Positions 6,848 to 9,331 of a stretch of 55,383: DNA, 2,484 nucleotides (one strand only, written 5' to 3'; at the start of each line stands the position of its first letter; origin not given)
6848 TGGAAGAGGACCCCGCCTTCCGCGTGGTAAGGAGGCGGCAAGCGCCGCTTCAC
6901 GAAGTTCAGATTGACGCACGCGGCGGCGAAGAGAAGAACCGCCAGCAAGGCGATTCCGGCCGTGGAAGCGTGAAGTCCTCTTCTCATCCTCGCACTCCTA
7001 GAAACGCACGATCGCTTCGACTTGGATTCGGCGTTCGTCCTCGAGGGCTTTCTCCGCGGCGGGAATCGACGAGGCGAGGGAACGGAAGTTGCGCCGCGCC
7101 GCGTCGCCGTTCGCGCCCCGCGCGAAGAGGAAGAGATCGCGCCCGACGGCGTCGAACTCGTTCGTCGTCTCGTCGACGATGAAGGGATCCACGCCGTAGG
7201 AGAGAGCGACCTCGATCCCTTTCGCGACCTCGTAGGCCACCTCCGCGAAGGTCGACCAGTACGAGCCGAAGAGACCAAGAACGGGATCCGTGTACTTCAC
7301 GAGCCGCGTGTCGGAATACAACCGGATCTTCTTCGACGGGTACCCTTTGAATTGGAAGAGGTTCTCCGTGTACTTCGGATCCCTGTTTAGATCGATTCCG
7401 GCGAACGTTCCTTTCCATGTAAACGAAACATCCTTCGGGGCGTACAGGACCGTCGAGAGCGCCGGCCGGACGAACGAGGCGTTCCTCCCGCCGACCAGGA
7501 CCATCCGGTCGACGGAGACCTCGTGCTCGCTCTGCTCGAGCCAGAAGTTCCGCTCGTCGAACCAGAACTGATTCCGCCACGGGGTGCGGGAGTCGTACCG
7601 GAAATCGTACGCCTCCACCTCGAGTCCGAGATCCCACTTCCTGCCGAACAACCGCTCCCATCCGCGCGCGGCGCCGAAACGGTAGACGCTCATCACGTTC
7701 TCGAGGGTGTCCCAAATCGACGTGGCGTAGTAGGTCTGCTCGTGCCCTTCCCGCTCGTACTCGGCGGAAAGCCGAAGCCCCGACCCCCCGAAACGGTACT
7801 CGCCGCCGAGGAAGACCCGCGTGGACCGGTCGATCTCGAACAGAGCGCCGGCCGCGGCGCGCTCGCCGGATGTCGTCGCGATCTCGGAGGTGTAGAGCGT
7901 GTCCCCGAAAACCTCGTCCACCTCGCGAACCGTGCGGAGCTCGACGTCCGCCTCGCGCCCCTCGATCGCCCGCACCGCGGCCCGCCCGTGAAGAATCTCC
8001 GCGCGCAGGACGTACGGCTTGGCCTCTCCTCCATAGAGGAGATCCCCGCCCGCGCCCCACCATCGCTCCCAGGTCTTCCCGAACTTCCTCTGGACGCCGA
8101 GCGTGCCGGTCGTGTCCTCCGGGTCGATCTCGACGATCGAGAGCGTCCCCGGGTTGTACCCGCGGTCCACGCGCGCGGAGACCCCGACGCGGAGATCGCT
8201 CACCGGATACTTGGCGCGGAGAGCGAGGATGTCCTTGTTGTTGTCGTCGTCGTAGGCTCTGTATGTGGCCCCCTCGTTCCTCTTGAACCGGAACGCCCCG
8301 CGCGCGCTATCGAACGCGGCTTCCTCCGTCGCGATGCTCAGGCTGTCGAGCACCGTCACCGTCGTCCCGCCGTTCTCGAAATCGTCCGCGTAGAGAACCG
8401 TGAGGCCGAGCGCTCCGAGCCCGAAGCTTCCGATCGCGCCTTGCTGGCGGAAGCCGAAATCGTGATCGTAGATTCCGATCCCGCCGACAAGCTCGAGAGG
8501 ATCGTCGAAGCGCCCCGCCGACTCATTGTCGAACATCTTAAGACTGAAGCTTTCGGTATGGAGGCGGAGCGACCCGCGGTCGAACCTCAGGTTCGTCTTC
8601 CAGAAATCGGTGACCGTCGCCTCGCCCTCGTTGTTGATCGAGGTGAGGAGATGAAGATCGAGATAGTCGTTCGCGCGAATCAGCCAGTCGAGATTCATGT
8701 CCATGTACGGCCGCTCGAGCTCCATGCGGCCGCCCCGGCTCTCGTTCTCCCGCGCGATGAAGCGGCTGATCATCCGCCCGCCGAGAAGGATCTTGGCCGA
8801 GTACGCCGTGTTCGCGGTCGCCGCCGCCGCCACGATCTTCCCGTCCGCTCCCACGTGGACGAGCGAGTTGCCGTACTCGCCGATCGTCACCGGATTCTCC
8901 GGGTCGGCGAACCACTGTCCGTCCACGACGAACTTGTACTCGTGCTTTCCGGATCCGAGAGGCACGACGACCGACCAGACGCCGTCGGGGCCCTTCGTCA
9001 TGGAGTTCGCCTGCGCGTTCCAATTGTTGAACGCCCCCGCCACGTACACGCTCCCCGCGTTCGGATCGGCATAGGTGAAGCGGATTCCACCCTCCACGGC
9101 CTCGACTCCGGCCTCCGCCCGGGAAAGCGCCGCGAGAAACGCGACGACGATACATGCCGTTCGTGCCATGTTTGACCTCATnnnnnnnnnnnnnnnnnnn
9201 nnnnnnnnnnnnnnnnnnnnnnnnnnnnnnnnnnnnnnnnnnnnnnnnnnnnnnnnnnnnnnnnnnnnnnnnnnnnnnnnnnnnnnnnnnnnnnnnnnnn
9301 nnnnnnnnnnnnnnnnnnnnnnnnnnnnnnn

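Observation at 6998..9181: Glycogen-binding module fused directly to a large outer-membrane beta-barrel, with an unfused paralogous barrel next door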

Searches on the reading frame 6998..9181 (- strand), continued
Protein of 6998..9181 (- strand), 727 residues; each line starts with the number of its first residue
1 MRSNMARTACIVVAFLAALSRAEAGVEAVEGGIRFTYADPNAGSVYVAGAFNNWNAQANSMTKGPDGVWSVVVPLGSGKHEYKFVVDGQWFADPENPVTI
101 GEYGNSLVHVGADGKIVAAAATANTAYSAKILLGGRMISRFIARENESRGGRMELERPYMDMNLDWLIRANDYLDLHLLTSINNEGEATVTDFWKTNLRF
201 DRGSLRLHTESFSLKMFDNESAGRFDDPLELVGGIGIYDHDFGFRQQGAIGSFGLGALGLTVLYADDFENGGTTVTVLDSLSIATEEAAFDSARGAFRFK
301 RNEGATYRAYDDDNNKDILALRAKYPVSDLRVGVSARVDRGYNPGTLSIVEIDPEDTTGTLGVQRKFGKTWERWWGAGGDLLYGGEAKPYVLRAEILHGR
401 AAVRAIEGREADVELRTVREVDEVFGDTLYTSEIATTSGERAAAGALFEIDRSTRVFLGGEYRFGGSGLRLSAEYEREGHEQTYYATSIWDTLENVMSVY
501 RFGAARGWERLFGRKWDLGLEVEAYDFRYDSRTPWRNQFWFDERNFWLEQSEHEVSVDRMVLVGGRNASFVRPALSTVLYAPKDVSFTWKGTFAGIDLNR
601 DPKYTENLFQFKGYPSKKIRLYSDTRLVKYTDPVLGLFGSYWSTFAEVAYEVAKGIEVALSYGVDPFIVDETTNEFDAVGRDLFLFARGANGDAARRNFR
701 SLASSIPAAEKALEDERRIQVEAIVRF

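Call 71: search_protein_families(library=pfam, alignment_id=A3, max_evalue=0.1)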
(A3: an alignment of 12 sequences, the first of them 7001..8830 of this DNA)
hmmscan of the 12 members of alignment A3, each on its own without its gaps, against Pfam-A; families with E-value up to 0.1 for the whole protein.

A. member 1, window:7001-8830:- (610 aa): 0 families

B. families by the number of members that match (of 12 scanned): 0 families

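Call 74: find_encoding_contigs(protein=P0090, flank=9000, max_places=1)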
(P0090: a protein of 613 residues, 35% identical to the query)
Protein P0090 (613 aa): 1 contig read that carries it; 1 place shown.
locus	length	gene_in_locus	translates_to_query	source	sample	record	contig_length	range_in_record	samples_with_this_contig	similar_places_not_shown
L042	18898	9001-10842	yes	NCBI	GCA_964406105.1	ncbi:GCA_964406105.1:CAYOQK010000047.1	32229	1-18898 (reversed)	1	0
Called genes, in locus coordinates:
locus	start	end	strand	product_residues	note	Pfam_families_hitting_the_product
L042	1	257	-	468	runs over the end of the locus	PF01663:Phosphodiest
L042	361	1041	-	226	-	PF00005:ABC_tran, PF02463:SMC_N (faint), PF13304:AAA_21 (faint)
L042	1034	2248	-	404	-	PF12704:MacB_PCD, PF02687:FtsX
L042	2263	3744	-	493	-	PF01336:tRNA_anti-codon, PF00152:tRNA-synt_2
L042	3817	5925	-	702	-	PF01138:RNase_PH, PF03725:RNase_PH_C, PF03726:PNPase, PF01138:RNase_PH, PF00013:KH_1, PF00575:S1, PF23459:S1_RRP5 (weak)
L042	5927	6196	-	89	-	PF00312:Ribosomal_S15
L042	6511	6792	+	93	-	PF00216:Bac_DNA_binding, PF18291:HU-HIG (weak)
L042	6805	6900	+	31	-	-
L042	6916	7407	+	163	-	PF00149:Metallophos (weak), PF12850:Metallophos_2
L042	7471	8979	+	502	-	-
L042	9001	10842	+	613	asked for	PF02922:CBM_48, PF16561:AMPK1_CBM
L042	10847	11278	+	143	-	PF02922:CBM_48 (faint), PF16561:AMPK1_CBM (weak)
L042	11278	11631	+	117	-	-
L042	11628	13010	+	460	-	PF13620:CarboxypepD_reg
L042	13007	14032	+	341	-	-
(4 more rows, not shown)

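Call 75: find_encoding_contigs(protein=P0097, flank=9000, max_places=1)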
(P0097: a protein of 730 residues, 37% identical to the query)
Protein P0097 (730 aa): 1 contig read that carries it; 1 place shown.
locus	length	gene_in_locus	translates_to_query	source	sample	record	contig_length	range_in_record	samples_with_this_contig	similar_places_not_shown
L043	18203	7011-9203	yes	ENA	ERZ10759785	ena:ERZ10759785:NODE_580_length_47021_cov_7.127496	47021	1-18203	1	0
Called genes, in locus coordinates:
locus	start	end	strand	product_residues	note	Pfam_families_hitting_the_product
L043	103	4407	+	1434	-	PF13620:CarboxypepD_reg (weak), PF09134:Invasin_D3 (weak), PF02369:Big_1, PF18565:Glyco_hydro2_C5 (faint), PF09134:Invasin_D3 (weak), PF09985:Glucodextran_C, PF13860:FlgD_ig (weak)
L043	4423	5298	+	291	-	-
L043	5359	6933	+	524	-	-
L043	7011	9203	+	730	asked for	PF02922:CBM_48, PF16561:AMPK1_CBM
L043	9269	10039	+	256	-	PF02922:CBM_48, PF22019:GlgB_N (faint), PF16561:AMPK1_CBM, PF02922:CBM_48, PF16561:AMPK1_CBM, PF22058:X25_BaPul_like (weak)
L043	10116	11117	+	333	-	PF00528:BPD_transp_1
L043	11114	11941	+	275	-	PF00528:BPD_transp_1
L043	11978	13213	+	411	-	PF01547:SBP_bac_1, PF13416:SBP_bac_8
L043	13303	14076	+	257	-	PF09985:Glucodextran_C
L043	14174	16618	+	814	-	PF02922:CBM_48, PF00686:CBM_20 (faint), PF16561:AMPK1_CBM, PF22058:X25_BaPul_like (faint), PF03065:Glyco_hydro_57, PF02922:CBM_48, PF16561:AMPK1_CBM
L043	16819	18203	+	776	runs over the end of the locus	PF06202:GDE_C, PF17389:Bac_rhamnosid6H, PF22422:MGH1-like_GH (weak)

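Call 94: search_protein_families(library=pfam, proteins=[P0323, P0340, P0344, P0354, P0293, P0319, P0322, P0361], max_evalue=0.01)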
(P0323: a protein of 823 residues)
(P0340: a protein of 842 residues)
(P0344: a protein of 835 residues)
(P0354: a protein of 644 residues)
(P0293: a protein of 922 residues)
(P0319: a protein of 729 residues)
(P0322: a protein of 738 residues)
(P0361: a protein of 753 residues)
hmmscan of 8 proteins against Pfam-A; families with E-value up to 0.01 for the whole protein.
P0323 (823 aa): 3 families
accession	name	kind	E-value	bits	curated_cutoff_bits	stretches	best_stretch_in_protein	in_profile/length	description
PF16561.11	AMPK1_CBM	-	3.4e-30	104.5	26.8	2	47-128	4-81/85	Glycogen recognition site of AMP-activated protein kinase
PF02922.24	CBM_48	-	9.1e-22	77.6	22.4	2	42-118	8-83/83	Carbohydrate-binding module 48 (Isoamylase N-terminal domain)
PF22058.2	X25_BaPul_like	-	2e-08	34.6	27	1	74-107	27-60/87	Pullulanase X25 domain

P0340 (842 aa): 3 families
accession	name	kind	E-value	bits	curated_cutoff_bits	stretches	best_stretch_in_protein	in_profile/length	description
PF16561.11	AMPK1_CBM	-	5.7e-31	107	26.8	2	194-267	10-80/85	Glycogen recognition site of AMP-activated protein kinase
PF02922.24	CBM_48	-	3.7e-22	78.9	22.4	2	183-243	10-72/83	Carbohydrate-binding module 48 (Isoamylase N-terminal domain)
PF22058.2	X25_BaPul_like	-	1.3e-07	32.1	27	1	78-117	18-59/87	Pullulanase X25 domain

P0344 (835 aa): 2 families
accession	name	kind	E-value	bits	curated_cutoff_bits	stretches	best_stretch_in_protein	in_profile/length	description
PF00686.25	CBM_20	-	3.4e-19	68.9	23.3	2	26-88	3-68/97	Starch binding domain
PF02922.24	CBM_48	-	9.1e-07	29.6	22.4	0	38-87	20-69/83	Carbohydrate-binding module 48 (Isoamylase N-terminal domain)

P0354 (644 aa): 3 families
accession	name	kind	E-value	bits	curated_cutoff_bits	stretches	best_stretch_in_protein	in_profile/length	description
PF16561.11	AMPK1_CBM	-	2.9e-26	91.9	26.8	2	169-250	5-82/85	Glycogen recognition site of AMP-activated protein kinase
PF02922.24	CBM_48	-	1.9e-23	83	22.4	2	42-117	10-82/83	Carbohydrate-binding module 48 (Isoamylase N-terminal domain)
PF22058.2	X25_BaPul_like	-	6.7e-09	36.2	27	1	61-106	12-59/87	Pullulanase X25 domain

P0293 (922 aa): 6 families
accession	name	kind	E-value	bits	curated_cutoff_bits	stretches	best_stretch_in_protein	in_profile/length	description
PF16561.11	AMPK1_CBM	-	9.2e-23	80.7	26.8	2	307-378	10-72/85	Glycogen recognition site of AMP-activated protein kinase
PF02922.24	CBM_48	-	6.9e-21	74.8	22.4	3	180-256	11-81/83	Carbohydrate-binding module 48 (Isoamylase N-terminal domain)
PF22058.2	X25_BaPul_like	-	2.4e-08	34.4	27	1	327-374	19-61/87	Pullulanase X25 domain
PF00686.25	CBM_20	-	2.7e-06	27.5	23.3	0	193-256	17-81/97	Starch binding domain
PF16760.10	CBM53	-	2.8e-06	28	27.6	1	308-355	10-54/57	Starch/carbohydrate-binding module (family 53)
PF03372.29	Exo_endo_phos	-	0.00013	22.3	24.5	0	303-343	140-174/225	Endonuclease/Exonuclease/phosphatase family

P0319 (729 aa): 4 families
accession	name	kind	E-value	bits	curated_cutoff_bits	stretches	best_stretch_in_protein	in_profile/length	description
PF16561.11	AMPK1_CBM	-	8.8e-26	90.4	26.8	2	37-103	9-73/85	Glycogen recognition site of AMP-activated protein kinase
PF02922.24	CBM_48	-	1.3e-17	64.3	22.4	2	137-200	12-81/83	Carbohydrate-binding module 48 (Isoamylase N-terminal domain)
PF16760.10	CBM53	-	5.1e-08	33.5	27.6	0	32-76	3-52/57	Starch/carbohydrate-binding module (family 53)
PF22058.2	X25_BaPul_like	-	1.9e-05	25.1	27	0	155-196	14-56/87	Pullulanase X25 domain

P0322 (738 aa): 3 families
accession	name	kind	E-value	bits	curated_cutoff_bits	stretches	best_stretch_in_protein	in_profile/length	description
PF16561.11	AMPK1_CBM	-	4.1e-12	46.6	26.8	1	51-116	12-74/85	Glycogen recognition site of AMP-activated protein kinase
PF02922.24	CBM_48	-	2.5e-07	31.4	22.4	1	39-102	11-81/83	Carbohydrate-binding module 48 (Isoamylase N-terminal domain)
PF22058.2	X25_BaPul_like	-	3.5e-05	24.2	27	1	66-127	24-75/87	Pullulanase X25 domain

P0361 (753 aa): 2 families
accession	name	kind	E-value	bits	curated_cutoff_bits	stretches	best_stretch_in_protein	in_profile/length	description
PF16561.11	AMPK1_CBM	-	1.8e-11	44.5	26.8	1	41-108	10-73/85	Glycogen recognition site of AMP-activated protein kinase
PF02922.24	CBM_48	-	5.4e-08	33.5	22.4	1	31-90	11-71/83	Carbohydrate-binding module 48 (Isoamylase N-terminal domain)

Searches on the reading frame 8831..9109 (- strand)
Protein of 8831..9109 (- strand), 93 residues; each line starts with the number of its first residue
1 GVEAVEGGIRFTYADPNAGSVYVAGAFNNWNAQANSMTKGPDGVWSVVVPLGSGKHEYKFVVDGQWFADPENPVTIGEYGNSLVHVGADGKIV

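Call 52: search_solved_structures(query=window:8831-9109:-, max_evalue=0.001, show_alignments=3)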
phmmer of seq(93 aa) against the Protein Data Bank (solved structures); distinct sequences matched with E-value up to 0.001: 30.
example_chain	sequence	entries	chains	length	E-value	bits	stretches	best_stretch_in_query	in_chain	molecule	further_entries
2f15_A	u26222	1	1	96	1.2e-12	51.3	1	19-87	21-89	5'-AMP-activated protein kinase, beta-2 subunit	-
2lu3_A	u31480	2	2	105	1.5e-12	51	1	19-87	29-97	5'-AMP-activated protein kinase subunit beta-2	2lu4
4y0g_A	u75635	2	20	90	1.9e-12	50.7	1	19-86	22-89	5'-AMP-activated protein kinase subunit beta-2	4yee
4rer_B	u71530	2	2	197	6.5e-12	49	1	19-87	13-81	5'-AMP-activated protein kinase subunit beta-2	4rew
7jhg_B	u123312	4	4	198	6.6e-12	48.9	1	19-87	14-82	5'-AMP-activated protein kinase subunit beta-2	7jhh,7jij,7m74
6b2e_B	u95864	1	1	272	1.1e-11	48.2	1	19-87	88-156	5'-AMP-activated protein kinase subunit beta-2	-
1z0n_A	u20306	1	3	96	1.6e-11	47.7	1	19-81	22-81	5'-AMP-activated protein kinase, beta-1 subunit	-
1z0m_A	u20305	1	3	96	3.8e-11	46.5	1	19-81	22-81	5'-AMP-activated protein kinase, beta-1 subunit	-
4yef_A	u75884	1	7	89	3.8e-11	46.5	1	19-81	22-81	5'-AMP-activated protein kinase subunit beta-1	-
6e4t_B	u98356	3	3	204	2.1e-10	44.1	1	19-81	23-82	5'-AMP-activated protein kinase subunit beta-1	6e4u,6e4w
4qfg_B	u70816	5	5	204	2.8e-10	43.7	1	19-81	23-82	5'-AMP-activated protein kinase subunit beta-1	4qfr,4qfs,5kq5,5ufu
5t5t_B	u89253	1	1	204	3.9e-10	43.2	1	19-81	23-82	5'-AMP-activated protein kinase subunit beta-1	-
6c9f_B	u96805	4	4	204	4e-10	43.2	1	19-81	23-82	5'-AMP-activated protein kinase subunit beta-1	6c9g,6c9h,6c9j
4zhx_B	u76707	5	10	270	5e-10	42.9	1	19-81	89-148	5'-AMP-activated protein kinase subunit beta-1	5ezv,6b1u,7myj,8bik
4cfe_B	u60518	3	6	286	5.5e-10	42.8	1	19-81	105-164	5'-AMP-ACTIVATED PROTEIN KINASE SUBUNIT BETA-1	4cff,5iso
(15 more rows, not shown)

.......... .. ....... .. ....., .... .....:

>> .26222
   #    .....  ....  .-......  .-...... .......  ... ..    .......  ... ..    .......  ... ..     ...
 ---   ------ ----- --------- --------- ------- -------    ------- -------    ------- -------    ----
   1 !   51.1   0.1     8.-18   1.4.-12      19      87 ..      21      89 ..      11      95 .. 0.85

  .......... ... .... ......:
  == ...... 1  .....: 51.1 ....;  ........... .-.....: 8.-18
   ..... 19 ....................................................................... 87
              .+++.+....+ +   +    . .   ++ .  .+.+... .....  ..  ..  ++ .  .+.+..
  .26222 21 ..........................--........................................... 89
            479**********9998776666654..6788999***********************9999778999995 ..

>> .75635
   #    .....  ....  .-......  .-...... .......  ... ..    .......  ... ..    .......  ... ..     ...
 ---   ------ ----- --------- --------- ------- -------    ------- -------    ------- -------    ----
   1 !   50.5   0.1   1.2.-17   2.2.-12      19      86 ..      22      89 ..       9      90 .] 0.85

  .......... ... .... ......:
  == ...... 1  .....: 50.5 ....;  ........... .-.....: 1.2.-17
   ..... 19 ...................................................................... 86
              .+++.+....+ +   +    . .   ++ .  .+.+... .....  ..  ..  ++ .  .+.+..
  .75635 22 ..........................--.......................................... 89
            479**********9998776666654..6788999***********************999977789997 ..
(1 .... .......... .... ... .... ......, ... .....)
